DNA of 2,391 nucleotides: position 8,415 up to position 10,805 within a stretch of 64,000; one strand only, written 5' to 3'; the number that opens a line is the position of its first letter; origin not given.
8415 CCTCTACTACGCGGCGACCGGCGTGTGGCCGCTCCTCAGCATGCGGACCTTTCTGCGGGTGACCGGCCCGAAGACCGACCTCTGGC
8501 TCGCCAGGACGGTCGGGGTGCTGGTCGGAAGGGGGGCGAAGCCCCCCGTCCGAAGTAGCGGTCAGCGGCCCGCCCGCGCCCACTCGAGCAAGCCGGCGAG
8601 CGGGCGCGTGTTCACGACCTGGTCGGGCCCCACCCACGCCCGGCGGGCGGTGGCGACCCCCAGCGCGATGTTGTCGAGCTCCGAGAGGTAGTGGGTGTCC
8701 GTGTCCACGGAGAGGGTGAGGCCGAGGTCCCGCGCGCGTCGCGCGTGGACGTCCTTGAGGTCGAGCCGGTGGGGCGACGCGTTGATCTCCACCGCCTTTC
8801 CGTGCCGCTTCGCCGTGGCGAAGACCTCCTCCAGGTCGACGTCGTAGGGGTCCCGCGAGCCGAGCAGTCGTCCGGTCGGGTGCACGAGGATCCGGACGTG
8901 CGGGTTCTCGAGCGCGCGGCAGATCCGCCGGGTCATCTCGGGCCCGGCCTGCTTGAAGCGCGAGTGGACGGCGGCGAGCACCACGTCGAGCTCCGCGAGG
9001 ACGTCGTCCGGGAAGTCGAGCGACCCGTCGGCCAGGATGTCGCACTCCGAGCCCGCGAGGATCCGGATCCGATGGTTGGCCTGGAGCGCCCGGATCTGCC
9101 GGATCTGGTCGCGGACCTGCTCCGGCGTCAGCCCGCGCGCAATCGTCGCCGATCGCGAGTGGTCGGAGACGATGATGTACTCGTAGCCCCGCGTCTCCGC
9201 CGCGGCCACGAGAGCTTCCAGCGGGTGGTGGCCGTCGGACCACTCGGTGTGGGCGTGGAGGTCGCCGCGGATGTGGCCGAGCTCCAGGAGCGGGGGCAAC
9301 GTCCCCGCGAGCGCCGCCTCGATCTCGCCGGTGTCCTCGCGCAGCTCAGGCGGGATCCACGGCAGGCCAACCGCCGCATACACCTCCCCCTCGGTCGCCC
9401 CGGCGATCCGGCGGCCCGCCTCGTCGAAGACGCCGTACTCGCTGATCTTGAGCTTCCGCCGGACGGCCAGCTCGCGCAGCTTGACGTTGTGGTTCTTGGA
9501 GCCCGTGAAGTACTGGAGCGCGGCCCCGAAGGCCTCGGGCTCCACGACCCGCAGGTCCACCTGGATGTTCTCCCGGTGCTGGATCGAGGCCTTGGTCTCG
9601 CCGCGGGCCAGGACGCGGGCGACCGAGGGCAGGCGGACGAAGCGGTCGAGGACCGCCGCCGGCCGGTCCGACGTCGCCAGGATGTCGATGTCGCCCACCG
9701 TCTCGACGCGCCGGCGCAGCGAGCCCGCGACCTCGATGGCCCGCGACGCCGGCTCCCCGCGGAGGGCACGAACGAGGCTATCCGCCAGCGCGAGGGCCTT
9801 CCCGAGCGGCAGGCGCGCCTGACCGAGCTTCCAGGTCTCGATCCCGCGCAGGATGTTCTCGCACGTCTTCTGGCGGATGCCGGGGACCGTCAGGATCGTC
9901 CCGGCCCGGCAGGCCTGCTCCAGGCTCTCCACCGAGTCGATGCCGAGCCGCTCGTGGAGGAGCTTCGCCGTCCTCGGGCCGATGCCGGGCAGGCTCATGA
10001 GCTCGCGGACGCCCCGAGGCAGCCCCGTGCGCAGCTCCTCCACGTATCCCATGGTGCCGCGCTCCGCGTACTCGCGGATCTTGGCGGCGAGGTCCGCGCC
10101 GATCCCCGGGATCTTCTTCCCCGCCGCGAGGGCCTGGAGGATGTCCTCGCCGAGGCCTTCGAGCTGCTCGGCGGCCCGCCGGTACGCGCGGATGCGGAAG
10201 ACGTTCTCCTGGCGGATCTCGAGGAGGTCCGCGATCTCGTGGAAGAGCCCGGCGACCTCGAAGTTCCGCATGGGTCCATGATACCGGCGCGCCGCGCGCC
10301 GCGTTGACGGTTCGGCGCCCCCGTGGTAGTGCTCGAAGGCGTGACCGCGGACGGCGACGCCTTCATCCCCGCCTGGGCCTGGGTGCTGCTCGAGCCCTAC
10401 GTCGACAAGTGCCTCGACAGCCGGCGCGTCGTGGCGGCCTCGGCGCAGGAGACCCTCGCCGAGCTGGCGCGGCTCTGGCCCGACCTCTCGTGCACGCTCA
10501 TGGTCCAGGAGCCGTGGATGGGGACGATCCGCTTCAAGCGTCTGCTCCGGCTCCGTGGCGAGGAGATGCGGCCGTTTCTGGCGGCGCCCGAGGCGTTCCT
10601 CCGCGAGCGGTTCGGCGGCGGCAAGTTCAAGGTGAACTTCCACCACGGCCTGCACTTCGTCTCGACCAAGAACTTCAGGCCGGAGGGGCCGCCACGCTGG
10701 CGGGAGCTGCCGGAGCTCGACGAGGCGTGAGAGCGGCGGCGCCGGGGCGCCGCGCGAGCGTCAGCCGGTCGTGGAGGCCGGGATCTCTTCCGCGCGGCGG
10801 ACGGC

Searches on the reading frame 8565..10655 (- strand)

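Call 60: search_protein_families(library=pfam, proteins=[window:8565-10655:-], max_evalue=0.001)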
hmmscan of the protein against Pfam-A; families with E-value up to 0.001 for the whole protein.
window:8565-10655:- (697 aa): 5 families
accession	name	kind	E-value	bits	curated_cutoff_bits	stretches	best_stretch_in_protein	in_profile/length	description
PF14791.11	DNA_pol_B_thumb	-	2e-23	82.5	25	1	379-440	1-63/63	DNA polymerase beta thumb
PF14716.13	HHH_8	-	1.2e-21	77.3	30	1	129-201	1-72/73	Helix-hairpin-helix domain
PF14520.12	HHH_5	-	1.9e-14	54.3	27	1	217-272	2-55/57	Helix-hairpin-helix domain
PF02811.25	PHP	-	9e-08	33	26.4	1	465-568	1-97/164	PHP domain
PF00633.29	HHH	-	2.2e-05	24.5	24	0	214-234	8-28/30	Helix-hairpin-helix motif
